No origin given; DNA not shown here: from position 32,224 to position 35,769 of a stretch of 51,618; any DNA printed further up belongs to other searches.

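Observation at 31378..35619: ArsR / rhodanese / single-chain FeS-plus-molybdopterin oxidoreductase with no Tat signal or membrane subunit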

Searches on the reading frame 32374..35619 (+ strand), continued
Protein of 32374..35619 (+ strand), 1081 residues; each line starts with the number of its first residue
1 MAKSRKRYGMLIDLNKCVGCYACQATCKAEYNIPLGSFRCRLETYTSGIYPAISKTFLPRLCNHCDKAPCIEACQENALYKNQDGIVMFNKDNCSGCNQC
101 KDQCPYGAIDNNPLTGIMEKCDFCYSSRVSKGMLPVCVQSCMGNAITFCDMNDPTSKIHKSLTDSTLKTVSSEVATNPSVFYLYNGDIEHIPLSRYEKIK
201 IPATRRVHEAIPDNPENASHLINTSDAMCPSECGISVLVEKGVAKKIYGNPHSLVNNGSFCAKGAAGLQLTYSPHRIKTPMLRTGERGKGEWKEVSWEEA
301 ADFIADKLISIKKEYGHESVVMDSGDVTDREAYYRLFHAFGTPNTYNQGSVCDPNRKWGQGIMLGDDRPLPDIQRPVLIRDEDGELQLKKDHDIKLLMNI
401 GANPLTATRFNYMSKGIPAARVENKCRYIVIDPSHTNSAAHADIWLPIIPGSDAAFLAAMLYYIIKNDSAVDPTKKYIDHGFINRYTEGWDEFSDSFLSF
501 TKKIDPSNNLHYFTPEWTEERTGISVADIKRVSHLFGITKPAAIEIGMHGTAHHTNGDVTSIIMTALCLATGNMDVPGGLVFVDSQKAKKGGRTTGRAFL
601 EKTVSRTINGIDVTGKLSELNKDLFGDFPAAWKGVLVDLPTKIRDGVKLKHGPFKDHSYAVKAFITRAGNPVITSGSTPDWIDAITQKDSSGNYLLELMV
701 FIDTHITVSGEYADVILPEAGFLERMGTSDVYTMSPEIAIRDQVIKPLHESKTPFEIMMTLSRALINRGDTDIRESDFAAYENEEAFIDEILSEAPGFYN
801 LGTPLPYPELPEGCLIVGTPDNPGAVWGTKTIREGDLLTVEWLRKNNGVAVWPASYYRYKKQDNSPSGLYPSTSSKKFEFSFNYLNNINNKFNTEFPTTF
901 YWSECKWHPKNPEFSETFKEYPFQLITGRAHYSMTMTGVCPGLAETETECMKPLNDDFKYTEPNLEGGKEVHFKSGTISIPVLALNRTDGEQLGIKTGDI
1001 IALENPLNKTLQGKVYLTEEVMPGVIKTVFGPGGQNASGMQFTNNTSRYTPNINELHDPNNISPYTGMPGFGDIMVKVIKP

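Call 39: list_cluster_members(proteins=[P0377, P0374, P0358, P0365, P0320, P0028, P0008, P0312])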
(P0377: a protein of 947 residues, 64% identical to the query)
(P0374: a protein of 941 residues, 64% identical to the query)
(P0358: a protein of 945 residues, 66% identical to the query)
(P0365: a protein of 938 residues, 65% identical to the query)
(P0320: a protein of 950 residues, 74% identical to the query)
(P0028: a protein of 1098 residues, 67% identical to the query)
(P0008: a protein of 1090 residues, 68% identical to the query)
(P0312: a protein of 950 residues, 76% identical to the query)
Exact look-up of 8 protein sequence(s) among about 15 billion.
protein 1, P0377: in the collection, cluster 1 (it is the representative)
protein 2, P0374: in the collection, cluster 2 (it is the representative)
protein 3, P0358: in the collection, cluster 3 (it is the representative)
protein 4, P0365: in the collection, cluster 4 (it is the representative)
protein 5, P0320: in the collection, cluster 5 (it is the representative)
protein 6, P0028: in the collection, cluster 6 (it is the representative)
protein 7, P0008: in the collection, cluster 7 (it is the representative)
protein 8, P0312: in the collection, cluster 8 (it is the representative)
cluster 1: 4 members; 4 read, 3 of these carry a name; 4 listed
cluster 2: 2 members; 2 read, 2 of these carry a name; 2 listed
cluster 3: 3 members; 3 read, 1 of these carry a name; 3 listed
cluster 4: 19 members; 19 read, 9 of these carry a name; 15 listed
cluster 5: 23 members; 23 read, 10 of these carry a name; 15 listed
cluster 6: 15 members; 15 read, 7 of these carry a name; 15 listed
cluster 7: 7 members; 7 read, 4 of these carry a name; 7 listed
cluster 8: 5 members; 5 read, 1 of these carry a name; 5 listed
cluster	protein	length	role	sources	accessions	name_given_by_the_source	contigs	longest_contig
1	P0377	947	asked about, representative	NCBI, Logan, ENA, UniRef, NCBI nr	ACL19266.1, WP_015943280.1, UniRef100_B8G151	molybdopterin oxidoreductase [Desulfitobacterium hafniense DCB-2] | Molybdopterin oxidoreductase n=1 Tax=Desulfitobacterium hafniense (strain DSM 10664 / ... | molybdopterin-dependent oxidoreductase [Desulfitobacterium hafniense]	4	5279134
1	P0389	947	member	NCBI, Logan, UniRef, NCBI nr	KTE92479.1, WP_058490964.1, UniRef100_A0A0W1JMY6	dehydrogenase [Desulfitobacterium hafniense] | Dehydrogenase n=1 Tax=Desulfitobacterium hafniense TaxID=49338 RepID=A0A0W1JMY6_DESHA | molybdopterin-dependent oxidoreductase [Desulfitobacterium hafniense]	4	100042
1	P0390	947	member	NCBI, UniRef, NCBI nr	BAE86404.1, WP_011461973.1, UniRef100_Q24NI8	molybdopterin-containing oxidoreductase family protein [Desulfitobacterium hafniense] | Putative anaerobic dehydrogenase n=1 Tax=Desulfitobacterium hafniense (strain Y51) ... | molybdopterin-dependent oxidoreductase [Desulfitobacterium hafniense]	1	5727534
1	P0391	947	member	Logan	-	-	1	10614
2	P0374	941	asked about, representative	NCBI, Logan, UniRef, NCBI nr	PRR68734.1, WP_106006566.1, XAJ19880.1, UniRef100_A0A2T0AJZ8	molybdopterin-containing oxidoreductase family protein [Neomoorella humiferrea] | Dimethyl sulfoxide reductase DmsA n=1 Tax=Neomoorella humiferrea TaxID=676965 ... | molybdopterin-dependent oxidoreductase [Moorella humiferrea]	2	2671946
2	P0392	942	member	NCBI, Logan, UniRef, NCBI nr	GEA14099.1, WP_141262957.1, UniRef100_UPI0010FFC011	dehydrogenase [Moorella sp. E308F] | molybdopterin-containing oxidoreductase family protein n=1 Tax=Moorella sp. E308F ... | molybdopterin-dependent oxidoreductase [Moorella sp. E308F]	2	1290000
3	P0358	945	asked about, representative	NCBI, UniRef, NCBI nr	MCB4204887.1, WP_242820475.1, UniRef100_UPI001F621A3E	molybdopterin-dependent oxidoreductase [Deferribacterales bacterium Es71-Z0220] | molybdopterin-containing oxidoreductase family protein n=1 Tax=Deferrivibrio ... | molybdopterin-dependent oxidoreductase [Deferrivibrio essentukiensis]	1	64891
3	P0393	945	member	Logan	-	-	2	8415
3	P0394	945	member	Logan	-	-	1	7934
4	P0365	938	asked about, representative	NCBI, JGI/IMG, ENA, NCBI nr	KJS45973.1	MAG: dehydrogenase [Peptococcaceae bacterium BRH_c23]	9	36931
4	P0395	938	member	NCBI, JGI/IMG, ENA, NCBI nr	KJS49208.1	MAG: dehydrogenase [Peptococcaceae bacterium BRH_c23]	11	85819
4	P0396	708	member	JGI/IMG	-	anaerobic selenocysteine-containing dehydrogenase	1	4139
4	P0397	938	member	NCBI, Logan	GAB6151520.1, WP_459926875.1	molybdopterin-dependent oxidoreductase [Desulfosporosinus burensis]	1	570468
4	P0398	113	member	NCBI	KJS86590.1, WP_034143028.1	twin-arginine translocation signal domain-containing protein, partial [Desulfosporosinus ...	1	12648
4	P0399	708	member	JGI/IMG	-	anaerobic selenocysteine-containing dehydrogenase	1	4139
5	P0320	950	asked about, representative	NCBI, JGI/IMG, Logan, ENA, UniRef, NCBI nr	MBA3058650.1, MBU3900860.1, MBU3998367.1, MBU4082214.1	MAG: molybdopterin-dependent oxidoreductase [Gammaproteobacteria bacterium] | molybdopterin-containing oxidoreductase family protein n=1 Tax=Rhodoferax sp. TaxID=50421 ... | molybdopterin-dependent oxidoreductase [Rhodoferax sp.]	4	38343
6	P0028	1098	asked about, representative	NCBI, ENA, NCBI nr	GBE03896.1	tetrathionate reductase subunit B precursor [bacterium BMS3Abin09]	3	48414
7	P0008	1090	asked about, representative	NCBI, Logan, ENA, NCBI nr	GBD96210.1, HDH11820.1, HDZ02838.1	MAG TPA: dehydrogenase [Nitrospirae bacterium] | tetrathionate reductase subunit B precursor [bacterium BMS3Abin06]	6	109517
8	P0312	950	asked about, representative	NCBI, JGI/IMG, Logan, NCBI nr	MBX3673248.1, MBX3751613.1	MAG: molybdopterin-dependent oxidoreductase [Opitutaceae bacterium] | molybdopterin-dependent oxidoreductase [Burkholderiales bacterium]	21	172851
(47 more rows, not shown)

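Call 64: predict_structure(alignment_id=A2)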
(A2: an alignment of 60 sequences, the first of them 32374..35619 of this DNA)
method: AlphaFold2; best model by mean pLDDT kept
length: 1081 residues; sequences in the alignment: 60
mean_pLDDT: 87.0   pTM: 0.89
mean pLDDT of the five models: 87.0, 82.5, 80.4, 79.0, 78.0
residues with pLDDT >= 90: 556; 70-90: 447; 50-70: 66; < 50: 12
segments of 3 or more residues with pLDDT < 50: 933-935
pLDDT, mean of each block of 10 residues (from residue 1): 70 85 79 76 88 88 73 86 85 86 79 73 84 84 86 86 79 77 85 82 74 59 75 82 87 81 81 89 94 97 98 96 83 95 79 74 89 91 90 95 70 86 94 89 92 93 97 95 96 97 90 96 96 97 81 68 96 96 86 89 93 95 74 74 93 92 90 87 95 96 91 95 87 83 89 95 97 92 94 93 93 95 94 95 94 94 92 94 90 87 80 80 84 58 80 91 75 88 95 96 93 95 90 83 89 87 77 84 69
secondary structure, 60 per line:
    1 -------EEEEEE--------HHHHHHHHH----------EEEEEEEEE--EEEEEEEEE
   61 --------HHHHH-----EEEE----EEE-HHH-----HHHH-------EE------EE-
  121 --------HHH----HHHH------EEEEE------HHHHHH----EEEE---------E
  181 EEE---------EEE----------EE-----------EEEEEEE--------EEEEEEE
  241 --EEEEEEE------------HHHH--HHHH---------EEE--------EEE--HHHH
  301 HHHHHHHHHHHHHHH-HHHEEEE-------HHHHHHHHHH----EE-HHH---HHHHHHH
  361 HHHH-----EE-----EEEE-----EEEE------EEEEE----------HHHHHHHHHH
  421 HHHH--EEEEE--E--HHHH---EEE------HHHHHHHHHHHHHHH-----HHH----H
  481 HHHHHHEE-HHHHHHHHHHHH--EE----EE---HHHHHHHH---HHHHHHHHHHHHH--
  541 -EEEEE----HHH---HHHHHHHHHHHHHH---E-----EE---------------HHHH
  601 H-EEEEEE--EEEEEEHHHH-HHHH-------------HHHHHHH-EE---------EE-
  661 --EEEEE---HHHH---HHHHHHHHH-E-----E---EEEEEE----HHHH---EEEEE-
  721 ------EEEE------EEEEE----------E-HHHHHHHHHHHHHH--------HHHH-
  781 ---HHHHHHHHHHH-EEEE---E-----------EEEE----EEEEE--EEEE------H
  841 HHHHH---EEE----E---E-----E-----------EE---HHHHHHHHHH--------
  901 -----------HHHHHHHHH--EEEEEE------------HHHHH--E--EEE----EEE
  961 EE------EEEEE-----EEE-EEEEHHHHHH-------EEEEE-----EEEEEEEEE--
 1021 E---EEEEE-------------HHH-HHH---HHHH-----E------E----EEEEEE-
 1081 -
elements in order (helices of 4 or more, strands of 3 or more residues): E8-13 H22-30 E41-49 E52-60 H69-73 E79-82 E87-89 H99-102 H136-139 E146-150 H157-162 E167-170 E180-183 E193-195 E219-225 E234-240 E243-249 H262-265 H268-271 E281-283 E292-294 H297-315 E320-323 H331-340 H354-364 E377-380 E386-389 E396-400 H411-424 E427-431 H437-440 E444-446 H453-467 H480-486 H490-501 H515-522 H526-538 E542-546 H557-570 H597-601 E603-608 E611-616 H617-620 H622-625 H639-645 E663-667 H671-674 H678-686 E698-703 H708-711 E715-719 E727-730 E737-741 H754-767 H776-779 H784-794 E796-799 E815-818 E823-827 E830-833 H840-845 E849-851 H883-892 H912-920 E923-928 H941-945 E951-953 E958-962 E969-973 E979-981 E983-986 H987-992 E1000-1004 E1010-1018 E1025-1029 H1053-1056 E1074-1079

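Call 66: find_encoding_contigs(protein=P0124, flank=7000, max_places=2)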
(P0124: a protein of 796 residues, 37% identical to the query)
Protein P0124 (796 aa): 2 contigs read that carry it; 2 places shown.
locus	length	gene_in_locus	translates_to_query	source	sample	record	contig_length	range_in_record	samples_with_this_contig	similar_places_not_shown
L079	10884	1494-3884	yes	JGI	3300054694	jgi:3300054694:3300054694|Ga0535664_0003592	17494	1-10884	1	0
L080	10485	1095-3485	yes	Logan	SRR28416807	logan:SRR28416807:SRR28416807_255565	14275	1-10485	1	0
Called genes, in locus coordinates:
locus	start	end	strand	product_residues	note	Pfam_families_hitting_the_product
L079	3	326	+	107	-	?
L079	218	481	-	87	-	-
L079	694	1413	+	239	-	PF02463:SMC_N (weak), PF00005:ABC_tran, PF13304:AAA_21 (faint)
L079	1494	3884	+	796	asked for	PF04879:Molybdop_Fe4S4, PF00384:Molybdopterin, PF01568:Molydop_binding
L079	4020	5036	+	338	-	PF06325:PrmA (weak), PF13489:Methyltransf_23 (weak), PF01209:Ubie_methyltran, PF01135:PCMT (weak), PF13649:Methyltransf_25, PF13847:Methyltransf_31, PF08241:Methyltransf_11, PF08242:Methyltransf_12, +2 more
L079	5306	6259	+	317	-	PF00497:SBP_bac_3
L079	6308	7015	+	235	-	PF00528:BPD_transp_1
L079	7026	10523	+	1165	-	PF17957:Big_7 (weak), PF00034:Cytochrom_C (weak), PF13442:Cytochrome_CBB3, PF00581:Rhodanese (weak)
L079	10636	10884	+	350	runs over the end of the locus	PF04055:Radical_SAM, PF12345:DUF3641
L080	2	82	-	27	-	?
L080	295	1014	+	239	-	PF02463:SMC_N (weak), PF00005:ABC_tran, PF13304:AAA_21 (faint)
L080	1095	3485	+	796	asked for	PF04879:Molybdop_Fe4S4, PF00384:Molybdopterin, PF01568:Molydop_binding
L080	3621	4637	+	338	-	PF06325:PrmA (weak), PF13489:Methyltransf_23 (weak), PF01209:Ubie_methyltran, PF01135:PCMT (weak), PF13649:Methyltransf_25, PF13847:Methyltransf_31, PF08241:Methyltransf_11, PF08242:Methyltransf_12, +2 more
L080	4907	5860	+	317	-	PF00497:SBP_bac_3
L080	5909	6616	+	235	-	PF00528:BPD_transp_1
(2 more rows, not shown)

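Call 67: find_encoding_contigs(protein=P0125, flank=7000, max_places=2)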
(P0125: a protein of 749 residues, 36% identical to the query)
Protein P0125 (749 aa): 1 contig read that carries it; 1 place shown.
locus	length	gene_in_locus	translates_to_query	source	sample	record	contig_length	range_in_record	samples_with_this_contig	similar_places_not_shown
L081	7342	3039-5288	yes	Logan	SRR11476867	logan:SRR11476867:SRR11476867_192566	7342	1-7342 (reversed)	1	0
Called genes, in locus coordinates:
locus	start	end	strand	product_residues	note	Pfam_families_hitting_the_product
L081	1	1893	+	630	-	?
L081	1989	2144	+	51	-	-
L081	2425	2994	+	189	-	PF13463:HTH_27 (weak), PF01047:MarR, PF12802:MarR_2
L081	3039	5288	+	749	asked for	PF04879:Molybdop_Fe4S4 (weak), PF00384:Molybdopterin, PF01568:Molydop_binding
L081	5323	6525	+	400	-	PF00155:Aminotran_1_2, PF01053:Cys_Met_Meta_PP (weak)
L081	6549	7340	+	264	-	?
